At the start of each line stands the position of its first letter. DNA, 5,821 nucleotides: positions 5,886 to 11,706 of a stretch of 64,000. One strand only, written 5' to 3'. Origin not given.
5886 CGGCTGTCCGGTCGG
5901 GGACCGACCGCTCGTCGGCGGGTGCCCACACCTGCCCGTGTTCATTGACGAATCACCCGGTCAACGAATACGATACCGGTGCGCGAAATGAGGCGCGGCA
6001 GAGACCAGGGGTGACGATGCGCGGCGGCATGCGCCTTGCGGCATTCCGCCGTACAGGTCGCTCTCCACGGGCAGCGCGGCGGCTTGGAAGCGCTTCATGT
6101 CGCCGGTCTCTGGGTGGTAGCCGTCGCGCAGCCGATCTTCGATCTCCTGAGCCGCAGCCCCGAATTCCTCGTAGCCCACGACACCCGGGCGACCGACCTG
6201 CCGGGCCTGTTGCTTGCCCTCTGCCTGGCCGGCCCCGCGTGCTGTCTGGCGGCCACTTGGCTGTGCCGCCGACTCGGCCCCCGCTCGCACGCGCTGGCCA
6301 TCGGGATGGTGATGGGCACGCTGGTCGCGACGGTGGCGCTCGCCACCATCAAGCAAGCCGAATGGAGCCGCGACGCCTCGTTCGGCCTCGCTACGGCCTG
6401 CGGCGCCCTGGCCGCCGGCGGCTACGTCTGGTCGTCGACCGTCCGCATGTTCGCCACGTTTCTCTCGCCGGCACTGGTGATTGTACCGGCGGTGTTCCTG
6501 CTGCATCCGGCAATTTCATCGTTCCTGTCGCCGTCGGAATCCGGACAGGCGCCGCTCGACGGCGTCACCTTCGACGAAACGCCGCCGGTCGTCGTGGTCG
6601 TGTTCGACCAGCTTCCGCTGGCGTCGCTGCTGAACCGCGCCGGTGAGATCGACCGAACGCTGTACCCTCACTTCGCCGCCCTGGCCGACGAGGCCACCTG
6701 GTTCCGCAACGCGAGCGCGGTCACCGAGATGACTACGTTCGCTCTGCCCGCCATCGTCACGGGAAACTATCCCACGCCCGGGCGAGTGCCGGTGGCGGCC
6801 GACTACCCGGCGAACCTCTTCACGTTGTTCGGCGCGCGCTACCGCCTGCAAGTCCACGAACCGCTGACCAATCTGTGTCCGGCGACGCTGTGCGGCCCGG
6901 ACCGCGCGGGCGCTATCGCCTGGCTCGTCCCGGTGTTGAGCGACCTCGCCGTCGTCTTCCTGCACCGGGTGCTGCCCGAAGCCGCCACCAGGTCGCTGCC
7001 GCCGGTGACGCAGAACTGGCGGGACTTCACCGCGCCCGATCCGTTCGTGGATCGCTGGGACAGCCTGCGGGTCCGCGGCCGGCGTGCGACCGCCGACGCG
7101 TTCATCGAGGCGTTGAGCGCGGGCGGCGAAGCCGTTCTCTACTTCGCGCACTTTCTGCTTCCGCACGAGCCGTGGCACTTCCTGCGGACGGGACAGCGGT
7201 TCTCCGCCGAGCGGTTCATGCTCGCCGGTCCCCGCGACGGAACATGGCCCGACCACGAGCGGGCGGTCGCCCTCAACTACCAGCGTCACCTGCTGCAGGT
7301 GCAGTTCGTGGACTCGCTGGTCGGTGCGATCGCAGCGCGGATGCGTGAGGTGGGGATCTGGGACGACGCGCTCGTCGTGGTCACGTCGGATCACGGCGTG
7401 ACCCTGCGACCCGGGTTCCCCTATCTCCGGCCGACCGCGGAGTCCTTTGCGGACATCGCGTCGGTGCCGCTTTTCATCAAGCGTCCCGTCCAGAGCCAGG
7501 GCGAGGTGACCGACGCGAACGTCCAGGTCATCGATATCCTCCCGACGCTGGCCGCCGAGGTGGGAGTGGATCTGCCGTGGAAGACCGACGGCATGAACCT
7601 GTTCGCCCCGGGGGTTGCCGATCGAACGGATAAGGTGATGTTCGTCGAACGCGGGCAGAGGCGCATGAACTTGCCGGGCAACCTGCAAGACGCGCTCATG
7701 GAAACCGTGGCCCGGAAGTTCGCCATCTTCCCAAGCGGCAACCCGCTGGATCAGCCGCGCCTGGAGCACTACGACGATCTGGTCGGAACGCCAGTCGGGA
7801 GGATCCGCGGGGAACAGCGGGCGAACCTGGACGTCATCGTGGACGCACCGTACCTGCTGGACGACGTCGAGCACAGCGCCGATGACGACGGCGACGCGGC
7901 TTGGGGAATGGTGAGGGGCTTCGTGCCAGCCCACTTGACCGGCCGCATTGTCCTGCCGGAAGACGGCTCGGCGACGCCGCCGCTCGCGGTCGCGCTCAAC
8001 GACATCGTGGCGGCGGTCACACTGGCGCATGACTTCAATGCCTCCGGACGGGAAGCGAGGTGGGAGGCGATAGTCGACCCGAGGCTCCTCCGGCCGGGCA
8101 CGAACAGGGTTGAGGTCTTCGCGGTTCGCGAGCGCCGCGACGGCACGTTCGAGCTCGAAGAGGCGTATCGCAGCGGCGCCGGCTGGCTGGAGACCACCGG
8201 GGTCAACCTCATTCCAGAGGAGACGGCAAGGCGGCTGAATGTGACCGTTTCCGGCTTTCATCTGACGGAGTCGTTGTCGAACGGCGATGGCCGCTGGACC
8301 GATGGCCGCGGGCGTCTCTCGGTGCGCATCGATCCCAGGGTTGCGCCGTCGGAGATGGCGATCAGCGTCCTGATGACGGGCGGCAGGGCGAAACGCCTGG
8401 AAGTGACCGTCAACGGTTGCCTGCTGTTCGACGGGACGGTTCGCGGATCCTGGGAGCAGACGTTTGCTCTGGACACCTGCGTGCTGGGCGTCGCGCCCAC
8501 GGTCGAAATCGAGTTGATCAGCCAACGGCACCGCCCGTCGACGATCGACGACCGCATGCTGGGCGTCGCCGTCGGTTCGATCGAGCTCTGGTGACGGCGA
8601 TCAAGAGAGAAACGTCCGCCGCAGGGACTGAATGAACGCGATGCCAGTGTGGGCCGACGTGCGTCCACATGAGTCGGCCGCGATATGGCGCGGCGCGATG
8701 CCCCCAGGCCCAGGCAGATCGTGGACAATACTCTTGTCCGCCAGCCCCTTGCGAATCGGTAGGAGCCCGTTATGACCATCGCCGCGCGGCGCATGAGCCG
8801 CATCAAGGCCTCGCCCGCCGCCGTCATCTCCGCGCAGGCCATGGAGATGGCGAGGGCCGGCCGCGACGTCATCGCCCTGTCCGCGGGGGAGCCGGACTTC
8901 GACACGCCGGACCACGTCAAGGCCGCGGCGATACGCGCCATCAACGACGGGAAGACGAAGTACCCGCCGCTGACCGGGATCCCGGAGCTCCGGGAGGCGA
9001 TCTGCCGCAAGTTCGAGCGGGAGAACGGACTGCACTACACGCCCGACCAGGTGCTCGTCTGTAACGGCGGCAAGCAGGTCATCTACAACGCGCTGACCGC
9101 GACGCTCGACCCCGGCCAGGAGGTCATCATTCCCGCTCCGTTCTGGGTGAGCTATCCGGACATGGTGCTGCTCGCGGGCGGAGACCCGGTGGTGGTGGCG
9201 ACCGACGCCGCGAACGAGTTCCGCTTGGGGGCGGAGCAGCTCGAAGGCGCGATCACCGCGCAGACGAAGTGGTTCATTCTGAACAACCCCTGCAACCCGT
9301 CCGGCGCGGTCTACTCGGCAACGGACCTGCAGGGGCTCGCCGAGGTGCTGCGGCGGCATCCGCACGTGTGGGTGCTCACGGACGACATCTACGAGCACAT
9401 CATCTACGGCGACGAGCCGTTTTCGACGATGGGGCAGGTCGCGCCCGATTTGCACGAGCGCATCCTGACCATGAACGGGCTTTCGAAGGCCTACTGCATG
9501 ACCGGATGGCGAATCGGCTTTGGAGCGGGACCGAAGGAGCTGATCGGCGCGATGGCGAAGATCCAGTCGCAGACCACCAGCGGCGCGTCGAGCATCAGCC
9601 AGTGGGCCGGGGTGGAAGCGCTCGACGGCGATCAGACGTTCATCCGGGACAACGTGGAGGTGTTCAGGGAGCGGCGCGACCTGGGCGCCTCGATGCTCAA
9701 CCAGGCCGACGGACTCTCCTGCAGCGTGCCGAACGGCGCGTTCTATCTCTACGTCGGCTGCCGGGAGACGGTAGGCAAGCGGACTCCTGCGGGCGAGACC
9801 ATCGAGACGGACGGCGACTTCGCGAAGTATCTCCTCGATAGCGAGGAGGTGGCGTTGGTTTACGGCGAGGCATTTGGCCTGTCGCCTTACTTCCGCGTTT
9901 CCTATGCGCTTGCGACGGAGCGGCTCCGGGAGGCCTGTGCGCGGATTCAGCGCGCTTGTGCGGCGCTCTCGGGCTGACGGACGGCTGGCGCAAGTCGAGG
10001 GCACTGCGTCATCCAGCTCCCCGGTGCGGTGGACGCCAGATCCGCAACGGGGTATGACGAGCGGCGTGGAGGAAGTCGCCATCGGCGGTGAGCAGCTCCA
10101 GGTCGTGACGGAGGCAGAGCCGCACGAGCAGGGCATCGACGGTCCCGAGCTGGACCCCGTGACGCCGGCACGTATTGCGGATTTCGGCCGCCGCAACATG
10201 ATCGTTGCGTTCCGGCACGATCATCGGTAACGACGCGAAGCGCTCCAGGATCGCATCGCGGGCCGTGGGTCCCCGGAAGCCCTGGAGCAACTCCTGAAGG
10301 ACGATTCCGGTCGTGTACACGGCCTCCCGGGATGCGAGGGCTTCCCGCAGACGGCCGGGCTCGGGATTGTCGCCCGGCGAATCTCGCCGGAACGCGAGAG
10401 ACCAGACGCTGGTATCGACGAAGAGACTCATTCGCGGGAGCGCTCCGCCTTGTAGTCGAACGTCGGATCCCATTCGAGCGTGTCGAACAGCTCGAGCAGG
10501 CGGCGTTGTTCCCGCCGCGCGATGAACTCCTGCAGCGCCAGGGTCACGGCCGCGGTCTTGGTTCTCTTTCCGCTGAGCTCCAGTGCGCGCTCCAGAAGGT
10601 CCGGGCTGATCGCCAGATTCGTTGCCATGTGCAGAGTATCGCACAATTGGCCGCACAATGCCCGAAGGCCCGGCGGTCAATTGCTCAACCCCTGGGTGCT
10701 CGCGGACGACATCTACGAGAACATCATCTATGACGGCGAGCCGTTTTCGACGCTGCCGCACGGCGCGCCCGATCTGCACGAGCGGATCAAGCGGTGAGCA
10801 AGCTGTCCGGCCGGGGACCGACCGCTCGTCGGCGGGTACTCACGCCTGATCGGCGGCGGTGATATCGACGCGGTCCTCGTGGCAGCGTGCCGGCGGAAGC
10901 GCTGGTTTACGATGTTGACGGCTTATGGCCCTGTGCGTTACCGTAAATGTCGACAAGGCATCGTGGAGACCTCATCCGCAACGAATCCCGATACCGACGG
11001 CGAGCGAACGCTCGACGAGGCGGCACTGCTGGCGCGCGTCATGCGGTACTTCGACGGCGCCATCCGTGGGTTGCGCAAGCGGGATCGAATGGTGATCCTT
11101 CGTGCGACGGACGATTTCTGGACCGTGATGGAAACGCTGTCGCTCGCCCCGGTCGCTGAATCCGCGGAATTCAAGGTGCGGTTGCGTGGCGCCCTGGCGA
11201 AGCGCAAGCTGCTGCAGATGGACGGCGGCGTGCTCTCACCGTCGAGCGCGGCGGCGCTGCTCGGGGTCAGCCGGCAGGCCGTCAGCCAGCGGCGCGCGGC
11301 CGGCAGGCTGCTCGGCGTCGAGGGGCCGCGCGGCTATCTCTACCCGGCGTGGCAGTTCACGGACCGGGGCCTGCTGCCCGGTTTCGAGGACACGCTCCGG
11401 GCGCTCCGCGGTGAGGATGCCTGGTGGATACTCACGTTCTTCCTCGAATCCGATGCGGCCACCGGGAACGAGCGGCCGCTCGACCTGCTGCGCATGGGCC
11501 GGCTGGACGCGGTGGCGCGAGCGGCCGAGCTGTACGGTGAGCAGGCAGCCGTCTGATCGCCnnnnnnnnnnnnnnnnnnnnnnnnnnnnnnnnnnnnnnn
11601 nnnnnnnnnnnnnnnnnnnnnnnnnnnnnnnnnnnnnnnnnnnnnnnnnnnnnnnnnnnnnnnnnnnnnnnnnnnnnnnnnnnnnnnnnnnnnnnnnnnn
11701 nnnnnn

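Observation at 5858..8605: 20-bp perfect direct repeat brackets a 2.7-kb single-gene segment in the 3' end of a methyltransferase gene (att-like signature without a recombinase)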

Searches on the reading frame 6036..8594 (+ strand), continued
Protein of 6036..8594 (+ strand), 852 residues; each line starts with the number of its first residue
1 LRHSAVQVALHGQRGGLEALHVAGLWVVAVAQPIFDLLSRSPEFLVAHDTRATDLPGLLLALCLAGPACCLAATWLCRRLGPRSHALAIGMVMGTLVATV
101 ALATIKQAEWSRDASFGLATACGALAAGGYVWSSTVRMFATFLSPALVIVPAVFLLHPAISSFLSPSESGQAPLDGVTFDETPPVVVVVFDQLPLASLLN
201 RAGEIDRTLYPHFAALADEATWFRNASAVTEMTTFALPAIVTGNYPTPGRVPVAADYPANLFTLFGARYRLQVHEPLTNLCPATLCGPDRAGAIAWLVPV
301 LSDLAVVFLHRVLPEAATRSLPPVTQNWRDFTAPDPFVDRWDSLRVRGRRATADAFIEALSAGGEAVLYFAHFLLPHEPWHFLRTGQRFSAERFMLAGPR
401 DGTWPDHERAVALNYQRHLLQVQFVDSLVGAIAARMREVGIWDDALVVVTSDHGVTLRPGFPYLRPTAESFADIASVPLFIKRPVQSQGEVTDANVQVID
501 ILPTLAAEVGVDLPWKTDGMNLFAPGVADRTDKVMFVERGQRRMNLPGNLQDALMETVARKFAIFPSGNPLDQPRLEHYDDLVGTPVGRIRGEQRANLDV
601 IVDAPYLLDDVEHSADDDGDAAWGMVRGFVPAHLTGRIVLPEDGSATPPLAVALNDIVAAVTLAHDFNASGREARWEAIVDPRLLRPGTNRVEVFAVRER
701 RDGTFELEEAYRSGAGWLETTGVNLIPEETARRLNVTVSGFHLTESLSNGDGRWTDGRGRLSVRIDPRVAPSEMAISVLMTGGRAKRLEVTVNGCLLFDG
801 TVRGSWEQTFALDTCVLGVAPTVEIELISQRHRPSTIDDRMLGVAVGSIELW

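Call 72: list_cluster_members(proteins=[P0001])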
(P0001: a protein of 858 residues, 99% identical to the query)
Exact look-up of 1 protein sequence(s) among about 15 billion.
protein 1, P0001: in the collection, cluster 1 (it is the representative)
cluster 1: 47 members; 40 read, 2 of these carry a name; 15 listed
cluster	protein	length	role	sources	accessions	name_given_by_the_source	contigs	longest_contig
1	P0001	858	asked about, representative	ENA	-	-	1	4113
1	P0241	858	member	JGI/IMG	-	hypothetical protein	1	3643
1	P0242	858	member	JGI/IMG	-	hypothetical protein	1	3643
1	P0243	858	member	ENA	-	-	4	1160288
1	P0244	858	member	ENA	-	-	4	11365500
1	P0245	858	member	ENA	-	-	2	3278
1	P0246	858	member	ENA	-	-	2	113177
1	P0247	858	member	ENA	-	-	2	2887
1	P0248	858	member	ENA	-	-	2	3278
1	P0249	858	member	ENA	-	-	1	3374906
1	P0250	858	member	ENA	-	-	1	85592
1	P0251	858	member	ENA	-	-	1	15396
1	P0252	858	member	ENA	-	-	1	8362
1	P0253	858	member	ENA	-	-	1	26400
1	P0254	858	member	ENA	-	-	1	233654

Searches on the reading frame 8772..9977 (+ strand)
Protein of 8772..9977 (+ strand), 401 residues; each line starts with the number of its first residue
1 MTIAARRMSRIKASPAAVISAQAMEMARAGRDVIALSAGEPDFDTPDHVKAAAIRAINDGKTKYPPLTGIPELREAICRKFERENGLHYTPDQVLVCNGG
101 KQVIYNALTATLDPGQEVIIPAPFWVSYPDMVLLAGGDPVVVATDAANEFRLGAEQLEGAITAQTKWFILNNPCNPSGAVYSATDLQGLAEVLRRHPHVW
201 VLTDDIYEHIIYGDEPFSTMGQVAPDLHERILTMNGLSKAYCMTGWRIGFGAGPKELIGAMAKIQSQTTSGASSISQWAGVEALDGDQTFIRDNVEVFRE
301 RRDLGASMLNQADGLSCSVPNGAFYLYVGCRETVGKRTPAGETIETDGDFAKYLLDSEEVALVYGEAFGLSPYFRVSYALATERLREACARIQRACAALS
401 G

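Call 8: search_protein_families(library=pfam, proteins=[window:8772-9977:+], max_evalue=0.01)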
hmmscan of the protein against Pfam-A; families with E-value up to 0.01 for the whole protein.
window:8772-9977:+ (401 aa): 2 families
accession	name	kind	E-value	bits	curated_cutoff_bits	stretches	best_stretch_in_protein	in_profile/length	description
PF00155.27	Aminotran_1_2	-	1.8e-78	264.7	19.7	1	32-392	2-361/361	Aminotransferase class I and II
PF01041.23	DegT_DnrJ_EryC1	-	2.2e-05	24.3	19.8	1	79-169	27-117/360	DegT/DnrJ/EryC1/StrS aminotransferase family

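Call 50: find_encoding_contigs(protein=window:8772-9977:+, flank=6000, max_places=6)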
Protein window:8772-9977:+ (401 aa): 8 contigs read that carry it; 6 places shown.
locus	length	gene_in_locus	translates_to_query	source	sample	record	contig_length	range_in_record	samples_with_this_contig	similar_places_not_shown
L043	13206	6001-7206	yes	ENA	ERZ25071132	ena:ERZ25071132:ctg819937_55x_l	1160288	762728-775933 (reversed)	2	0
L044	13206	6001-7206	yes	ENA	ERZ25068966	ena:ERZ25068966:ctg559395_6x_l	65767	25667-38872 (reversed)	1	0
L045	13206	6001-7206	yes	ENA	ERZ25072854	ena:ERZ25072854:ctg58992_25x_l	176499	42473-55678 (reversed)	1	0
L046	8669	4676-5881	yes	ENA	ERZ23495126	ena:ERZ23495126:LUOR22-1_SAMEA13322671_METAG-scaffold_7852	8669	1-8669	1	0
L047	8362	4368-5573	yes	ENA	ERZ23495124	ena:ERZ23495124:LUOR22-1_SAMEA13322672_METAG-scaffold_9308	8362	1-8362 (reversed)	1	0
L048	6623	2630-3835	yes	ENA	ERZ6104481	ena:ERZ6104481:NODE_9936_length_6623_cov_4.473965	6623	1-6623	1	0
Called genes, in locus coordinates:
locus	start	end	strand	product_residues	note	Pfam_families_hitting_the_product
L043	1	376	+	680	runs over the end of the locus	PF22842:Pel9A-like_beta_helix (faint)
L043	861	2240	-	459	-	PF01979:Amidohydro_1, PF07969:Amidohydro_3 (weak)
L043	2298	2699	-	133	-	-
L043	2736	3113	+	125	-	-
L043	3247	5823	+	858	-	PF01663:Phosphodiest (faint), PF00884:Sulfatase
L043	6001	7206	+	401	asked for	PF00155:Aminotran_1_2, PF01041:DegT_DnrJ_EryC1 (faint)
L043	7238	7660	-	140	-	PF01850:PIN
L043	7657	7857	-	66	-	PF09957:VapB_antitoxin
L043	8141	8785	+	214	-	-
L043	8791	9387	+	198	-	PF08808:RES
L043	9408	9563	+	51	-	-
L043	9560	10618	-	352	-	-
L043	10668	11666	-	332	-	-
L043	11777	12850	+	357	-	PF13088:BNR_2, PF02012:BNR (faint)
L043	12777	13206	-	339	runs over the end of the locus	PF00294:PfkB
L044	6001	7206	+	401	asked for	PF00155:Aminotran_1_2, PF01041:DegT_DnrJ_EryC1 (faint)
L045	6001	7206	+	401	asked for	PF00155:Aminotran_1_2, PF01041:DegT_DnrJ_EryC1 (faint)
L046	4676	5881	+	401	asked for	PF00155:Aminotran_1_2, PF01041:DegT_DnrJ_EryC1 (faint)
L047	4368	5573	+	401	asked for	PF00155:Aminotran_1_2, PF01041:DegT_DnrJ_EryC1 (faint)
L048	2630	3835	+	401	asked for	PF00155:Aminotran_1_2, PF01041:DegT_DnrJ_EryC1 (faint)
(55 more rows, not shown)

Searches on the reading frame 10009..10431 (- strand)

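Call 8: search_protein_families(library=pfam, proteins=[window:10009-10431:-], max_evalue=0.01)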
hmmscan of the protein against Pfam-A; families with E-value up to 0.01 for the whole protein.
window:10009-10431:- (140 aa): 1 family
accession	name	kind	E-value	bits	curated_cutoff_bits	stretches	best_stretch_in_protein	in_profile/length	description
PF01850.27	PIN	-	6.3e-15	56.3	23.6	1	4-124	2-118/120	PIN domain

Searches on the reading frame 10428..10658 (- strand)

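Call 8: search_protein_families(library=pfam, proteins=[window:10428-10658:-], max_evalue=0.01)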
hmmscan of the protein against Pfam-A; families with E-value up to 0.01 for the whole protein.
window:10428-10658:- (76 aa): 2 families
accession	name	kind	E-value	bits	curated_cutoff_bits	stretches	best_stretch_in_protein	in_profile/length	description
PF09957.15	VapB_antitoxin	-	2.3e-13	50.2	23.4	1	11-57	1-47/47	Bacterial antitoxin of type II TA system, VapB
PF07704.17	PSK_trans_fac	-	0.0071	17.7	28.3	1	27-58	19-49/82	Rv0623-like transcription factor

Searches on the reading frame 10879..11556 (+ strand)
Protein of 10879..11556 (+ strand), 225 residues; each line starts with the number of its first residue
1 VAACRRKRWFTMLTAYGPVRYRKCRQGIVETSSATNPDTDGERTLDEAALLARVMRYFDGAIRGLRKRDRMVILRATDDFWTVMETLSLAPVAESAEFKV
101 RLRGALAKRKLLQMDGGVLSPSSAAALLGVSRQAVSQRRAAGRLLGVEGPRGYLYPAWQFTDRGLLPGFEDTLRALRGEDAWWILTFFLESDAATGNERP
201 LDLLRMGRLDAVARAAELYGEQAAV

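Call 8: search_protein_families(library=pfam, proteins=[window:10879-11556:+], max_evalue=0.01)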
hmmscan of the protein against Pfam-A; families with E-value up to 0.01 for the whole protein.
window:10879-11556:+ (225 aa): 2 families
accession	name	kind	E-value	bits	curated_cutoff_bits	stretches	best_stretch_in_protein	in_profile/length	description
PF13338.12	AbiEi_4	-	0.0025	18.3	25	1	110-144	5-38/49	Transcriptional regulator, AbiEi antitoxin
PF13384.12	HTH_23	-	0.0097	16.1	24.6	0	118-139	17-38/50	Homeodomain-like domain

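Call 67: search_protein_families(library=ncbifam, proteins=[window:10879-11556:+], max_evalue=0.001)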
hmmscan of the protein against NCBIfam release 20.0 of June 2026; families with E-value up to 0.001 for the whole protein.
window:10879-11556:+ (225 aa): 0 families
